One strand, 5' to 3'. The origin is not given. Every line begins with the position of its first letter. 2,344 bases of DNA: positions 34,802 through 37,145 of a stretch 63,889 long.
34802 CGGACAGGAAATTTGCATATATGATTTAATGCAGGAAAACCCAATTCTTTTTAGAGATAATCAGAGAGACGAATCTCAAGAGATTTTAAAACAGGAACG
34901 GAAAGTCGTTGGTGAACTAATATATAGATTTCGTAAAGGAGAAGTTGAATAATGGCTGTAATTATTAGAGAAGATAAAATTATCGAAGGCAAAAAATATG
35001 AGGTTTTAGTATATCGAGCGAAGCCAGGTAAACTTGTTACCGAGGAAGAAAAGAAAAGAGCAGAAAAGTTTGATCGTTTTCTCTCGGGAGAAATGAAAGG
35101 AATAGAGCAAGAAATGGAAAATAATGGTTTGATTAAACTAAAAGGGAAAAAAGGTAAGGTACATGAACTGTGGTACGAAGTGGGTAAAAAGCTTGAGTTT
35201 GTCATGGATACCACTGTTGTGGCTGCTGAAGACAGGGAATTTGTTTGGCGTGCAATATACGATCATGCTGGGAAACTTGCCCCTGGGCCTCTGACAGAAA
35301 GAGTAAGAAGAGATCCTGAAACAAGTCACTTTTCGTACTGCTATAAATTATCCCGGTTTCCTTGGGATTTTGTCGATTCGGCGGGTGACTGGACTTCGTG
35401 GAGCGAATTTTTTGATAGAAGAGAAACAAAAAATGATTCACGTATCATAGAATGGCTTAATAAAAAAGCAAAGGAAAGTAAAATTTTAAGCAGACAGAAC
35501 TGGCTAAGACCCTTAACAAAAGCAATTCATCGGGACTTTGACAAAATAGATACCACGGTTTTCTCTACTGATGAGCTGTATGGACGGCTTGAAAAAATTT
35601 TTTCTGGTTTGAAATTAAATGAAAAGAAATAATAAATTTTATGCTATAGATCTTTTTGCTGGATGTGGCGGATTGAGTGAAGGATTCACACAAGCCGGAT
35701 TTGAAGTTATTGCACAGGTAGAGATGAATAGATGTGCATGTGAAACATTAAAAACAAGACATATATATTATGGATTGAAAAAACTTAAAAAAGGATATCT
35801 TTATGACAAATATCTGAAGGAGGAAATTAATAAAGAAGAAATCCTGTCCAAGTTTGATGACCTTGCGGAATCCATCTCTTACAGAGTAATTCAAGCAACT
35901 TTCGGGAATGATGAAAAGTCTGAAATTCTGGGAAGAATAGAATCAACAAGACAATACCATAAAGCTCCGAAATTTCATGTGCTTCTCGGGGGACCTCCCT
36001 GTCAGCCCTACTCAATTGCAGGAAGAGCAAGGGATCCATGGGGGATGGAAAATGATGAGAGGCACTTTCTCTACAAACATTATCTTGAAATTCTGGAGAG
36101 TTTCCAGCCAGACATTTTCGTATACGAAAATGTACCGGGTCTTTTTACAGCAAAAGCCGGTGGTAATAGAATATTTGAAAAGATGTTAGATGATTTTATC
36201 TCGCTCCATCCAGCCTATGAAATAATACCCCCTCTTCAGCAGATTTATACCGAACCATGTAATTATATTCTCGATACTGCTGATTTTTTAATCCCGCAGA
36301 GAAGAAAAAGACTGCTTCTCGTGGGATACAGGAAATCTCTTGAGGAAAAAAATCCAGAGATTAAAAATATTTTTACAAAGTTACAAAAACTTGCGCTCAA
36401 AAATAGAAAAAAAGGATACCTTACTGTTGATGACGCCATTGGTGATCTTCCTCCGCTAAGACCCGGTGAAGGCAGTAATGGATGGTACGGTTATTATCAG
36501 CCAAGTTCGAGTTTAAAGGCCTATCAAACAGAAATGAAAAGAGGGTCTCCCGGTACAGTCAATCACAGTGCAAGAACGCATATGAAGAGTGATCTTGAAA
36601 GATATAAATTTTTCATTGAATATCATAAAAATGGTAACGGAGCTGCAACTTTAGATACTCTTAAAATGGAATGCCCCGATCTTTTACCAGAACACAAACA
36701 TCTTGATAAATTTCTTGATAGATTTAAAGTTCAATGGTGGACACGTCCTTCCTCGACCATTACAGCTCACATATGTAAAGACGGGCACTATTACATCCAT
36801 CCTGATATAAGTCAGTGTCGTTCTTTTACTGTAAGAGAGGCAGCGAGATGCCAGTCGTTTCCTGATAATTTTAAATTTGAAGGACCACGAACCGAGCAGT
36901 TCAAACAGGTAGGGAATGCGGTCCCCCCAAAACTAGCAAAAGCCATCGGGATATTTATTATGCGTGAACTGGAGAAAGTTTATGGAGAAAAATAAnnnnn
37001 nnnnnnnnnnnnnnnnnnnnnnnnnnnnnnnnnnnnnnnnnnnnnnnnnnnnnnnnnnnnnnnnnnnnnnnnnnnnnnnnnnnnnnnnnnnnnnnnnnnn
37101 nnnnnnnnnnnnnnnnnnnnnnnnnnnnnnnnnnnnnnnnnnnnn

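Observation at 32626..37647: Compact five-gene operon (76-aa protein, GHKL ATPase, 226-aa unknown, Dcm, Mig-like glycosylase) with no recognisable nuclease: candidate undescribed methylation-linked system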

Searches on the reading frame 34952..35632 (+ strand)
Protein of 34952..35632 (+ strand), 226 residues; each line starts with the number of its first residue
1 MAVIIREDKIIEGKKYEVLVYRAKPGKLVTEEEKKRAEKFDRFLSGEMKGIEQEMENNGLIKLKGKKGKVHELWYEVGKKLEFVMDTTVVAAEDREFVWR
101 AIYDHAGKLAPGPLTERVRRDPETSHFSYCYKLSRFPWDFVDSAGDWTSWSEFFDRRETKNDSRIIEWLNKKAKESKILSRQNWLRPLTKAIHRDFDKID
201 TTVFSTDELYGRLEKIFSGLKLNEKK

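Call 3: search_protein_families(library=pfam, proteins=[window:34952-35632:+], max_evalue=0.1)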
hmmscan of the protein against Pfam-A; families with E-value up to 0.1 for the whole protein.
window:34952-35632:+ (226 aa): 0 families

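Call 4: search_protein_families(library=padloc, proteins=[window:34952-35632:+], max_evalue=0.1)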
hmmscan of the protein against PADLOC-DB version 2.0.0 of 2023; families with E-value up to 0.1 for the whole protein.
window:34952-35632:+ (226 aa): 0 families

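Call 5: search_protein_families(library=ncbifam, proteins=[window:34952-35632:+], max_evalue=0.1)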
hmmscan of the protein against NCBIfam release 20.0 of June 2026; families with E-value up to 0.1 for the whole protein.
window:34952-35632:+ (226 aa): 0 families

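Call 13: find_homologous_proteins(query=window:34952-35632:+)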
Query window:34952-35632:+ (226 aa): 222 proteins with E <= 0.001 among 722 candidates; the best 120 are listed.
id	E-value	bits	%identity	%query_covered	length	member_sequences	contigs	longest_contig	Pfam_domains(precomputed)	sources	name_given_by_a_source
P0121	1.7e-147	507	100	100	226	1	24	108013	-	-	-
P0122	1.0e-123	429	84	100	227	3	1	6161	-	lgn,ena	-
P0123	1.2e-117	409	80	100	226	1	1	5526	-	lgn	-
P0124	1.6e-111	389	76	99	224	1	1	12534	-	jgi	jgi:hypothetical protein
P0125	5.6e-111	387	75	99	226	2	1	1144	-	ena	-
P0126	2.6e-110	385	77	98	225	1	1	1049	-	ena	-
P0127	5.8e-110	384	74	99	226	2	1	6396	-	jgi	jgi:hypothetical protein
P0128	4.5e-109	381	74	99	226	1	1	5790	-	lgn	-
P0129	1.6e-108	379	73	99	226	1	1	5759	-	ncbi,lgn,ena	-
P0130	4.3e-108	378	72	100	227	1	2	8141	-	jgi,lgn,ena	-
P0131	5.7e-108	377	73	100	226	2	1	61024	-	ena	-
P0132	2.0e-107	376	73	100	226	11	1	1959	-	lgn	-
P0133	4.2e-107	375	74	99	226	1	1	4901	-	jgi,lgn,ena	-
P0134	4.8e-107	374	73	100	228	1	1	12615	-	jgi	jgi:hypothetical protein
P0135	5.5e-107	374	73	100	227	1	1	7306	-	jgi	jgi:hypothetical protein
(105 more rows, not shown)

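Call 20: search_solved_structures(query=A2, max_evalue=10, show_alignments=1)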
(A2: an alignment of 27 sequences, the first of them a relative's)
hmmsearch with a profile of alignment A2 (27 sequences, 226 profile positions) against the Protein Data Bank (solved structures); distinct sequences matched with E-value up to 10: 2.
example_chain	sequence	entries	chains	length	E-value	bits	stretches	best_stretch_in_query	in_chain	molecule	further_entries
4y5j_A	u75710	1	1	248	0.22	13.9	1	21-121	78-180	MINI SPINDLES TOG3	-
5dyn_B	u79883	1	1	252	1.1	11.6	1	128-156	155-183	Putative peptidase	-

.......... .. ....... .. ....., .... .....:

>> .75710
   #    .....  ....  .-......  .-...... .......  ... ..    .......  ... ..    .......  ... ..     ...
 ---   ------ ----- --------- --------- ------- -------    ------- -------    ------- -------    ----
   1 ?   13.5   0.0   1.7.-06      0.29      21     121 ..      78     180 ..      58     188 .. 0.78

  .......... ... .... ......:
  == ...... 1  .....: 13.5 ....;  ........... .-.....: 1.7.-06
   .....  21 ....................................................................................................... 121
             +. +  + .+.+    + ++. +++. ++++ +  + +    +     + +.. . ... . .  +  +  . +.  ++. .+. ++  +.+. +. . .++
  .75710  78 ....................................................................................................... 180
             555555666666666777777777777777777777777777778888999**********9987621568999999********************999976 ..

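Call 34: predict_structure(alignment_id=A3)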
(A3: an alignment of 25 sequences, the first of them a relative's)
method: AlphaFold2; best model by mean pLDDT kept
length: 226 residues; sequences in the alignment: 25
mean_pLDDT: 89.6   pTM: 0.85
mean pLDDT of the five models: 89.6, 88.5, 85.3, 82.4, 80.6
residues with pLDDT >= 90: 143; 70-90: 74; 50-70: 7; < 50: 2
segments of 3 or more residues with pLDDT < 50: none
pLDDT, mean of each block of 10 residues (from residue 1): 91 91 87 93 97 96 86 96 91 89 92 86 91 94 91 90 92 77 88 91 94 91 52
secondary structure, 60 per line:
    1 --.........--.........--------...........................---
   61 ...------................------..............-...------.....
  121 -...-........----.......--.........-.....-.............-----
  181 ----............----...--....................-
elements in order: E3-11 E14-22 H31-57 H70-85 H92-105 H116-120 H126-133 H138-144 H147-155 H157-161 H163-175 H185-196 H206-225

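Call 39: fold_search(model_id=the predicted structure, library=pdb)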
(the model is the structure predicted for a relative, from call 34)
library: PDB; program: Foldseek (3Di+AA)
matches with E <= 10: 44; with E <= 0.001: 0
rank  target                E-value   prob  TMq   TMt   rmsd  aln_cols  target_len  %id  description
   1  2yhm_A                6.8e-01  0.06  0.13  0.10  18.0       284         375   10  Structure of respiratory syncytial virus nucleocapsid protein, P212121 crystal form (released 2012-01-25)
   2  4uc6_A                1.4e+00  0.06  0.13  0.13  14.8       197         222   12  N-terminal globular domain of the RSV Nucleoprotein (released 2015-08-19)
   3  4ucd_A                1.5e+00  0.06  0.12  0.12  14.4       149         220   13  N-terminal globular domain of the RSV Nucleoprotein in complex with the Nucleoprotein Phosphoprotein interaction inhib (released 2015-08-19)
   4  4uc8_B                1.5e+00  0.06  0.11  0.11  14.8       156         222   12  N-terminal globular domain of the RSV Nucleoprotein in complex with C- terminal phenylalanine of the Phosphoprotein (released 2015-08-19)
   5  4ucc_A                1.7e+00  0.06  0.13  0.13  14.4       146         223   13  N-terminal globular domain of the RSV Nucleoprotein in complex with the Nucleoprotein Phosphoprotein interaction inhib (released 2015-08-19)
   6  4uc6_B                1.7e+00  0.06  0.11  0.11  14.8       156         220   12  N-terminal globular domain of the RSV Nucleoprotein (released 2015-08-19)
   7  4uca_A                1.8e+00  0.03  0.09  0.09  14.8       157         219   14  N-terminal globular domain of the RSV Nucleoprotein in complex with C- terminal peptide of the Phosphoprotein (released 2015-08-19)
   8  4uce_A                2.5e+00  0.02  0.09  0.09  14.8       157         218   15  N-terminal globular domain of the RSV Nucleoprotein in complex with the Nucleoprotein Phosphoprotein interaction inhib (released 2015-08-19)
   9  4uc7_A                2.8e+00  0.04  0.10  0.11  14.7       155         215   14  N-terminal globular domain of the RSV Nucleoprotein (released 2015-08-19)
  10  4uca_B                3.0e+00  0.04  0.11  0.11  14.9       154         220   12  N-terminal globular domain of the RSV Nucleoprotein in complex with C- terminal peptide of the Phosphoprotein (released 2015-08-19)
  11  2wj8_J                3.5e+00  0.03  0.16  0.12  17.5       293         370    8  Respiratory Syncitial Virus RiboNucleoProtein (released 2009-12-08)
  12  2wj8_O                3.5e+00  0.03  0.16  0.12  17.5       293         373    8  Respiratory Syncitial Virus RiboNucleoProtein (released 2009-12-08)
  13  2wj8_A                3.5e+00  0.03  0.16  0.12  17.5       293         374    8  Respiratory Syncitial Virus RiboNucleoProtein (released 2009-12-08)
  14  2wj8_B                3.5e+00  0.03  0.16  0.12  17.5       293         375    8  Respiratory Syncitial Virus RiboNucleoProtein (released 2009-12-08)
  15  2wj8_R                3.5e+00  0.03  0.16  0.12  17.5       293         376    8  Respiratory Syncitial Virus RiboNucleoProtein (released 2009-12-08)
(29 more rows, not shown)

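Call 63: fold_search(model_id=the predicted structure, library=viral)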
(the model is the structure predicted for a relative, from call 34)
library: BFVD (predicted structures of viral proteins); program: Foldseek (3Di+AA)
matches with E <= 10: 106; with E <= 0.001: 0
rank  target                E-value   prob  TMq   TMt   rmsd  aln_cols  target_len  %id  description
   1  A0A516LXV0            9.7e-01  0.08  0.17  0.11  21.4       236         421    9  (no name in the UniProt tables at hand)
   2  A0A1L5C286            1.4e+00  0.51  0.14  0.37  14.6        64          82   20  Uncharacterized protein [Pseudoalteromonas phage C5a]
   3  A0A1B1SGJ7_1          1.4e+00  0.06  0.17  0.06  30.9       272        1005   12  (no name in the UniProt tables at hand)
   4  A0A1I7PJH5            2.1e+00  0.06  0.13  0.16  12.3       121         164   12  Nucleoprotein (Fragment) [Human respiratory syncytial virus B]
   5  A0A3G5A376            2.5e+00  0.04  0.17  0.17  21.4       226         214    9  Uncharacterized protein [Harvfovirus sp.]
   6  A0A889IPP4            2.5e+00  0.03  0.14  0.08  23.9       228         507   14  (no name in the UniProt tables at hand)
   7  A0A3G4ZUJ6            2.5e+00  0.02  0.11  0.09  27.5       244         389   13  Uncharacterized protein [Edafosvirus sp.]
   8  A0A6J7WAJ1            2.7e+00  0.08  0.16  0.15  15.9       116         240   14  Uncharacterized protein [uncultured Caudovirales phage]
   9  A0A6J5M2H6            2.8e+00  0.04  0.14  0.18  20.4       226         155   13  Uncharacterized protein [uncultured Caudovirales phage]
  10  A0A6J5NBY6            2.9e+00  0.03  0.15  0.11  30.2       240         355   14  Uncharacterized protein [uncultured Caudovirales phage]
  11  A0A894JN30            3.2e+00  0.04  0.17  0.10  18.1       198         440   17  (no name in the UniProt tables at hand)
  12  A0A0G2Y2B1            3.2e+00  0.04  0.15  0.21  21.0       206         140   12  Uncharacterized protein [Acanthamoeba polyphaga mimivirus Kroon]
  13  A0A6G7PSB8            3.6e+00  0.06  0.14  0.07  26.9       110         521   14  RNA-dependent RNA polymerase (Fragment) [Pilk tombus-like virus]
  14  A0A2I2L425            3.6e+00  0.02  0.12  0.14  18.1       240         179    9  Uncharacterized protein [Orpheovirus IHUMI-LCC2]
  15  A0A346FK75            3.8e+00  0.07  0.11  0.21  21.9        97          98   13  Uncharacterized protein [Synechococcus virus S-PRM1]
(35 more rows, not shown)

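Call 70: search_protein_families(library=phrogs, proteins=[window:34952-35632:+], max_evalue=0.01)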
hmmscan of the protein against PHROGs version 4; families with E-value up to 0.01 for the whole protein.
window:34952-35632:+ (226 aa): 0 families

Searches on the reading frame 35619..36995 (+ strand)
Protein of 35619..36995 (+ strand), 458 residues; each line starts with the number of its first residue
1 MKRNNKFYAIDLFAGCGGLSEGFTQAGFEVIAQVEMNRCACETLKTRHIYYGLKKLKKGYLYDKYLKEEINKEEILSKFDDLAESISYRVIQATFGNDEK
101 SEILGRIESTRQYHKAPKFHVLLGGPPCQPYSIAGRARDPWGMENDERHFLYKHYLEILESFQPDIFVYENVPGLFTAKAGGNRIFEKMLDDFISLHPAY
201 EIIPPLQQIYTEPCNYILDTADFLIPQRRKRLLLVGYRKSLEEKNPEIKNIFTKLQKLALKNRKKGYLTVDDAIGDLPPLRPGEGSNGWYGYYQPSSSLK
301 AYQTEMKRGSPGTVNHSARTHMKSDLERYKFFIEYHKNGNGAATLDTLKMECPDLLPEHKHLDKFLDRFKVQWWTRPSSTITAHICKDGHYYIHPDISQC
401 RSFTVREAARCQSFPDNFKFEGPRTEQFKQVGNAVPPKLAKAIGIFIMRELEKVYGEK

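Call 3: search_protein_families(library=pfam, proteins=[window:35619-36995:+], max_evalue=0.1)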
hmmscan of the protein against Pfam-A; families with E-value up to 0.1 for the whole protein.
window:35619-36995:+ (458 aa): 2 families
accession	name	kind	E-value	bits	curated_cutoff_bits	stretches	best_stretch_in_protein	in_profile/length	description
PF00145.23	DNA_methylase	-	1e-53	183.3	22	2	92-444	35-319/324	C-5 cytosine-specific DNA methylase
PF09445.16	Methyltransf_15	-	0.083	12.9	22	0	9-53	4-47/165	RNA cap guanine-N2 methyltransferase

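Call 4: search_protein_families(library=padloc, proteins=[window:35619-36995:+], max_evalue=0.1)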
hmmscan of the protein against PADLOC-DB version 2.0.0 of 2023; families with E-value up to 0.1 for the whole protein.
window:35619-36995:+ (458 aa): 60 families (the best 25 are shown)
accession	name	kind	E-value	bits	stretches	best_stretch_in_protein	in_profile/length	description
PDLC02649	DrmMII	-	8.7e-137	454.5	1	4-452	2-419/422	DrmMII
PDLC03232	MTase_II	-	1.8e-112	374.5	1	6-445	3-454/465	Type II methyltransferase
PDLC03234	MTase_II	-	2.4e-82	275.2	1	5-454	3-369/375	Type II methyltransferase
PDLC03326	MTase_II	-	1.4e-72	243.1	2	115-453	71-378/412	Type II methyltransferase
PDLC03378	MTase_II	-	3.1e-70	235.2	2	111-455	60-334/344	Type II methyltransferase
PDLC02656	DrmMII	-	6.7e-67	224.4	2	298-453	319-471/491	DrmMII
PDLC02648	DrmMII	-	5e-65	218.1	2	113-452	92-452/468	DrmMII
PDLC00033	DruM2|DruM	-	2.3e-59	199.6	2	116-451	89-364/368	DNA cytosine methylase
PDLC03272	MTase_II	-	1.7e-50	170.3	1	2-454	70-393/407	Type II methyltransferase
PDLC00026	DruM2|DruM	-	1e-48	164.7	1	5-453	3-320/336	DNA cytosine methylase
PDLC03237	MTase_II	-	1.3e-44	150.5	2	10-280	797-1012/1036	Type II methyltransferase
PDLC03307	MTase_II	-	1.8e-43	147.2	4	372-453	288-371/382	Type II methyltransferase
PDLC03231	MTase_II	-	2e-43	146.9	3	363-452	380-467/488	Type II methyltransferase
PDLC00027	DruM2|DruM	-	1.5e-42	144.2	3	108-284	61-216/361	DNA cytosine methylase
PDLC03225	MTase_II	-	8.1e-41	138.4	3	217-445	380-592/615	Type II methyltransferase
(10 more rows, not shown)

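Call 5: search_protein_families(library=ncbifam, proteins=[window:35619-36995:+], max_evalue=0.1)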
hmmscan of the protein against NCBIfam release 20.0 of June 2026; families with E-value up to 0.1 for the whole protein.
window:35619-36995:+ (458 aa): 2 families
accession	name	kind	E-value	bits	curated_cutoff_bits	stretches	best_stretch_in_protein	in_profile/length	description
TIGR00675.1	dcm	superfamily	7.1e-51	173.8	100.65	2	106-444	52-326/329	DNA (cytosine-5-)-methyltransferase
NF007772.0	PRK10458.1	subfamily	2.2e-19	69.4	710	2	114-245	165-294/472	DNA cytosine methylase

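Call 66: search_solved_structures(query=window:35619-36995:+, max_evalue=1e-10)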
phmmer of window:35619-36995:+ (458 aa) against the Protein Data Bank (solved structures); distinct sequences matched with E-value up to 1e-10: 31.
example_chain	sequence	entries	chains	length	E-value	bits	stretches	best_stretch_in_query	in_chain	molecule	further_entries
3g7u_A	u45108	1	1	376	3.6e-21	78.9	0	121-198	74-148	Cytosine-specific methyltransferase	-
1dct_A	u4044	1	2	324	1.3e-20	77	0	115-242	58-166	PROTEIN (MODIFICATION METHYLASE HAEIII)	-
3ubt_Y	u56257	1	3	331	1.4e-19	73.6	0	115-242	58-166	Modification methylase HaeIII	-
3pt9_A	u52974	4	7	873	6e-19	71.6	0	372-447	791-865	DNA (cytosine-5)-methyltransferase 1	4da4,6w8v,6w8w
5guv_A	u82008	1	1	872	6.3e-19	71.5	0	372-447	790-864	DNA (cytosine-5)-methyltransferase 1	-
3pt6_A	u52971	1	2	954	7.9e-19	71.2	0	372-447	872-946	DNA (cytosine-5)-methyltransferase 1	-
5gut_A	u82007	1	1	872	1.4e-18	70.3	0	372-447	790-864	DNA (cytosine-5)-methyltransferase 1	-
3av4_A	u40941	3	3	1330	2.5e-18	69.5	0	372-447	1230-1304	DNA (cytosine-5)-methyltransferase 1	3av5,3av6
5wy1_A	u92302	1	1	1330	2.5e-18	69.5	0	372-447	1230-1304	DNA (cytosine-5)-methyltransferase 1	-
6x9i_A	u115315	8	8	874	5.3e-18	68.4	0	368-447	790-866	DNA (cytosine-5)-methyltransferase 1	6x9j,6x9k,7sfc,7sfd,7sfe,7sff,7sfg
9v36_A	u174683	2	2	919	6e-18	68.3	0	368-447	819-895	DNA (cytosine-5)-methyltransferase 1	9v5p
3pta_A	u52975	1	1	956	7.2e-18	68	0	368-447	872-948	DNA (cytosine-5)-methyltransferase 1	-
3swr_A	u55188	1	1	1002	8.6e-18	67.8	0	368-447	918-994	DNA (cytosine-5)-methyltransferase 1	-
4yoc_A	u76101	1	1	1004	8.6e-18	67.7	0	368-447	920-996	DNA (cytosine-5)-methyltransferase 1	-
4wxx_A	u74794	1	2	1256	1.8e-17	66.7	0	372-447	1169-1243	DNA (cytosine-5)-methyltransferase 1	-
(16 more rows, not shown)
